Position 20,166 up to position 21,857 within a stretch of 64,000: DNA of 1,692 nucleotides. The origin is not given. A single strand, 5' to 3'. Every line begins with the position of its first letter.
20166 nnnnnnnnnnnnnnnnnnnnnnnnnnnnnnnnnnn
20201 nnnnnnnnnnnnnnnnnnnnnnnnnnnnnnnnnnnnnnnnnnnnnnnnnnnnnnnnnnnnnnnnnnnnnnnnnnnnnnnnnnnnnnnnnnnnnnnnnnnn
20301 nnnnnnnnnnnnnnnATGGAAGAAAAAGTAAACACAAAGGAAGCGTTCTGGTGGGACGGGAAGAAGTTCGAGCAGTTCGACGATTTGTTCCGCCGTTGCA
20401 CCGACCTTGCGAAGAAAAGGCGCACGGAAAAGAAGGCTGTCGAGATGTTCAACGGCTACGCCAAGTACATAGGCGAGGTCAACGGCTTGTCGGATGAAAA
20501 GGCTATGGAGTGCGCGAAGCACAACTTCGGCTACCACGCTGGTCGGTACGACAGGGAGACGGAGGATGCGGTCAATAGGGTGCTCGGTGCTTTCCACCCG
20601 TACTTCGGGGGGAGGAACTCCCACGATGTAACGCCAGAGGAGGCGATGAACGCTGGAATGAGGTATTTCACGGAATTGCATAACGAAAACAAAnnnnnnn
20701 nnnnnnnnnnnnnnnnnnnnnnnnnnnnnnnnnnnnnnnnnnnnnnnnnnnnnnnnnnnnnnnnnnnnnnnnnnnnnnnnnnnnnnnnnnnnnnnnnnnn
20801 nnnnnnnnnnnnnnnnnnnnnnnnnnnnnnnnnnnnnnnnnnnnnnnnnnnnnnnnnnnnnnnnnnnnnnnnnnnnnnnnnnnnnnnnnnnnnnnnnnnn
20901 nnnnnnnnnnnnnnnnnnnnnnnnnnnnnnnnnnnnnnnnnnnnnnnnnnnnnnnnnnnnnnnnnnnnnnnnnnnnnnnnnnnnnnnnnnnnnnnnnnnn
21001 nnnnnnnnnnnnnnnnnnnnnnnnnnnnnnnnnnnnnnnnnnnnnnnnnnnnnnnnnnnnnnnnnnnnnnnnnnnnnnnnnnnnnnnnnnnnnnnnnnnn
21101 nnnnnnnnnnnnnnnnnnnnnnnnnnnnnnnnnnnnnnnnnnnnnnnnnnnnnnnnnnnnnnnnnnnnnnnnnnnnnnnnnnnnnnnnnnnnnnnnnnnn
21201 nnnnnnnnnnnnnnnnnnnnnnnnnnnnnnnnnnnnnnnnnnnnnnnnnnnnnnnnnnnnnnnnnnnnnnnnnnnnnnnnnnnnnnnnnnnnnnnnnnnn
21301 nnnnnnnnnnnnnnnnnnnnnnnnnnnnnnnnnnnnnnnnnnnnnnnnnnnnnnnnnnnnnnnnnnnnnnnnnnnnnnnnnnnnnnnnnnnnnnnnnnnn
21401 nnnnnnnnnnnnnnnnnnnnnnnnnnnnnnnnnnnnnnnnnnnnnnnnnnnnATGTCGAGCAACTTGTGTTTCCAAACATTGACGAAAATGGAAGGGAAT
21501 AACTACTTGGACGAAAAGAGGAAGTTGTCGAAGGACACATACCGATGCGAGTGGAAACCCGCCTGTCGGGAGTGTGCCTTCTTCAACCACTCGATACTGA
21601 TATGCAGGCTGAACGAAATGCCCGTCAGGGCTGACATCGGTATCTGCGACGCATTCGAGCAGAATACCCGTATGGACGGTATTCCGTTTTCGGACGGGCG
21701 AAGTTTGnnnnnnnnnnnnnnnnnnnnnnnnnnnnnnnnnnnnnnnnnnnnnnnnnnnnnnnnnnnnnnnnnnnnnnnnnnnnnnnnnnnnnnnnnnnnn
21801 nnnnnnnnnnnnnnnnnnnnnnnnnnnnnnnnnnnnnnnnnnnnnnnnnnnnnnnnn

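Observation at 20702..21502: Thg1-like protein (reverse-direction nucleotidyltransferase) in a phage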

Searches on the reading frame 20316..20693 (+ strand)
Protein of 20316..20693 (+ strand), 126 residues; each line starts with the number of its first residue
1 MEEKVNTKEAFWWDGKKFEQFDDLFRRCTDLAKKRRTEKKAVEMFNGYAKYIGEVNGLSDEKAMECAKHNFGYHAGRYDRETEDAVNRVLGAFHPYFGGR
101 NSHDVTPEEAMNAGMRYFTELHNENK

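Call 3: search_protein_families(library=pfam, proteins=[window:20316-20693:+], max_evalue=0.01)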
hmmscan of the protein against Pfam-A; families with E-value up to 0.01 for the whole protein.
window:20316-20693:+ (126 aa): 0 families

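Call 26: search_protein_families(library=phrogs, proteins=[window:20316-20693:+], max_evalue=0.001)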
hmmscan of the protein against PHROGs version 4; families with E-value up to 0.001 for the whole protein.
window:20316-20693:+ (126 aa): 0 families
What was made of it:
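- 20316..20696 (+): 126-aa ORF of unknown function that ends 5 nt before the TLP start and is probably co-transcribed. No family hit (calls 3, 26).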

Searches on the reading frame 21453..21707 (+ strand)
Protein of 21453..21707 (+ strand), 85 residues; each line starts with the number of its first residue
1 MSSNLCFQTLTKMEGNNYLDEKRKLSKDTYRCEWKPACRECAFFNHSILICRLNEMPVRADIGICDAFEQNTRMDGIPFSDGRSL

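Call 3: search_protein_families(library=pfam, proteins=[window:21453-21707:+], max_evalue=0.01)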
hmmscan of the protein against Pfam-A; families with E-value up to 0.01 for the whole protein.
window:21453-21707:+ (85 aa): 0 families

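Call 5: search_protein_families(library=ncbifam, proteins=[window:21453-21707:+], max_evalue=0.01)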
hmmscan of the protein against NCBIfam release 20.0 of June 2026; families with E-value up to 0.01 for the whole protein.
window:21453-21707:+ (85 aa): 0 families

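Call 26: search_protein_families(library=phrogs, proteins=[window:21489-21707:+], max_evalue=0.001)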
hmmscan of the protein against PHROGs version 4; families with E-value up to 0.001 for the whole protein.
window:21489-21707:+ (73 aa): 0 families
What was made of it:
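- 21489..21710 (+): Small Cys-rich protein of 73 aa, or 85 aa if it starts at 21453. It overlaps the TLP 3' end by 14 nt (or 50 nt). The conserved core is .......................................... Function unknown; it may be translationally coupled to the TLP. It has no Pfam or PHROG hit (calls 3, 26).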

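Call 33: find_homologous_proteins(query=window:21489-21707:+, max_evalue=0.01)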
Query window:21489-21707:+ (73 aa): 1 proteins with E <= 0.01 among 1 candidates.
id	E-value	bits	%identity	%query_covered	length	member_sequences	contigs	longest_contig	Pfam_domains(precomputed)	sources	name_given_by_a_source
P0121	3.7e-40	152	90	100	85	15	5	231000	-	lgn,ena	-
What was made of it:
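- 21489..21710 (+): Only one homologous cluster exists among 5.8 billion proteins (call 33).
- Tried and rejected: The homologue search for the Cys-rich ORF returned a single cluster (call 33), so no functional clue came from it.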

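Call 35: find_encoding_contigs(protein=P0121, flank=10000, max_places=4)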
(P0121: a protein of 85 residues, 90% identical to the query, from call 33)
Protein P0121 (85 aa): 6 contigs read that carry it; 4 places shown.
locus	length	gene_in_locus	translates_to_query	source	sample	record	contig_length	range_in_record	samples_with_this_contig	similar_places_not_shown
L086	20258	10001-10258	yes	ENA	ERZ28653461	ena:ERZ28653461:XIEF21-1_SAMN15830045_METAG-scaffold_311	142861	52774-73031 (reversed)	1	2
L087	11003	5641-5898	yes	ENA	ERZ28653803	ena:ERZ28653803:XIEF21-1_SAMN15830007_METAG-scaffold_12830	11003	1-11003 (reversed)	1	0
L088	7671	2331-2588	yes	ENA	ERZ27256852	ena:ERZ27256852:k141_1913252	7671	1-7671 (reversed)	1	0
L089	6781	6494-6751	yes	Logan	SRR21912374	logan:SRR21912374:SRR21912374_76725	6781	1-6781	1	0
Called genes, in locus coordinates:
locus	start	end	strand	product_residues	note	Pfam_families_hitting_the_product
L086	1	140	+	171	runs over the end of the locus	-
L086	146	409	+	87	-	PF20037:DUF6440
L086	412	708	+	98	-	-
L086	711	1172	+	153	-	-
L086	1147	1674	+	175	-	PF01885:PTS_2-RNA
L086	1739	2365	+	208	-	-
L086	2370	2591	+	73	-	-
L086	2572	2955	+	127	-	-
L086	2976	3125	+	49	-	-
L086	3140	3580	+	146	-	-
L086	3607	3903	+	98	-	-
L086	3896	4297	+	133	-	-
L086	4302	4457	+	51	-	-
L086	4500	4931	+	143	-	-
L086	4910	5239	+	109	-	-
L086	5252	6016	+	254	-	-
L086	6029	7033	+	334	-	-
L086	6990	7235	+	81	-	-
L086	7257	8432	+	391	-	-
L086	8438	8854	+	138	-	-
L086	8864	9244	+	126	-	-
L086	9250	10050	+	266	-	PF04446:Thg1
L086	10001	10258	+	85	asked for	-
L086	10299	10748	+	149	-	-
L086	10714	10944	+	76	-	-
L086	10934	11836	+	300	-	PF08433:KTI12 (weak), PF13671:AAA_33, PF03767:Acid_phosphat_B (weak), PF25109:HAD_PNKP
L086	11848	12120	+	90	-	-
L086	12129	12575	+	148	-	PF00293:NUDIX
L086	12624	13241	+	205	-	-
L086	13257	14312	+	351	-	-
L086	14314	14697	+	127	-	-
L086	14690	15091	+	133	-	-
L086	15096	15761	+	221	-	-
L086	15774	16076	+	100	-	-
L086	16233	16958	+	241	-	-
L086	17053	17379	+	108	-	-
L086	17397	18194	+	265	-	-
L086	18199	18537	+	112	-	-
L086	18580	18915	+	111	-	-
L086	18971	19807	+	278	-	PF01145:Band_7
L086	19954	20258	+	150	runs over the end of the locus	-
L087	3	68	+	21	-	?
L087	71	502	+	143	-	-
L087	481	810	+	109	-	-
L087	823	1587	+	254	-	-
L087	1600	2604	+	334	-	-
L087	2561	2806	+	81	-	-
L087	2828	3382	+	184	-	-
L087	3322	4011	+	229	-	-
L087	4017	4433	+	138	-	-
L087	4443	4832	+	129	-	-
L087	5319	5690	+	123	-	-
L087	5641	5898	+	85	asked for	-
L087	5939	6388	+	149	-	-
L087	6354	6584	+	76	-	-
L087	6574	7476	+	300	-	PF08433:KTI12 (weak), PF13671:AAA_33, PF03767:Acid_phosphat_B (weak), PF25109:HAD_PNKP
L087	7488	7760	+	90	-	-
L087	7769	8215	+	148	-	PF00293:NUDIX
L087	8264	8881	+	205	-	-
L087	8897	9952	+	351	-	-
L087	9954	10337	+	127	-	-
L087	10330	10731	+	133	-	-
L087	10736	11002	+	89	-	?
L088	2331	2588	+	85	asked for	-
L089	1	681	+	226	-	?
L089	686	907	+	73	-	-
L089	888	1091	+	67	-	-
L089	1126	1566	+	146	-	-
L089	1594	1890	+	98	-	-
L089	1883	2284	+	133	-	-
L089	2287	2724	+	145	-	-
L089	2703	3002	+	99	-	-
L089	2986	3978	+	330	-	-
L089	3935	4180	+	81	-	-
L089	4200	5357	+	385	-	-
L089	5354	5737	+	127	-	-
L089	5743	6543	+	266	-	PF04446:Thg1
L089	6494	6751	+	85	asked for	-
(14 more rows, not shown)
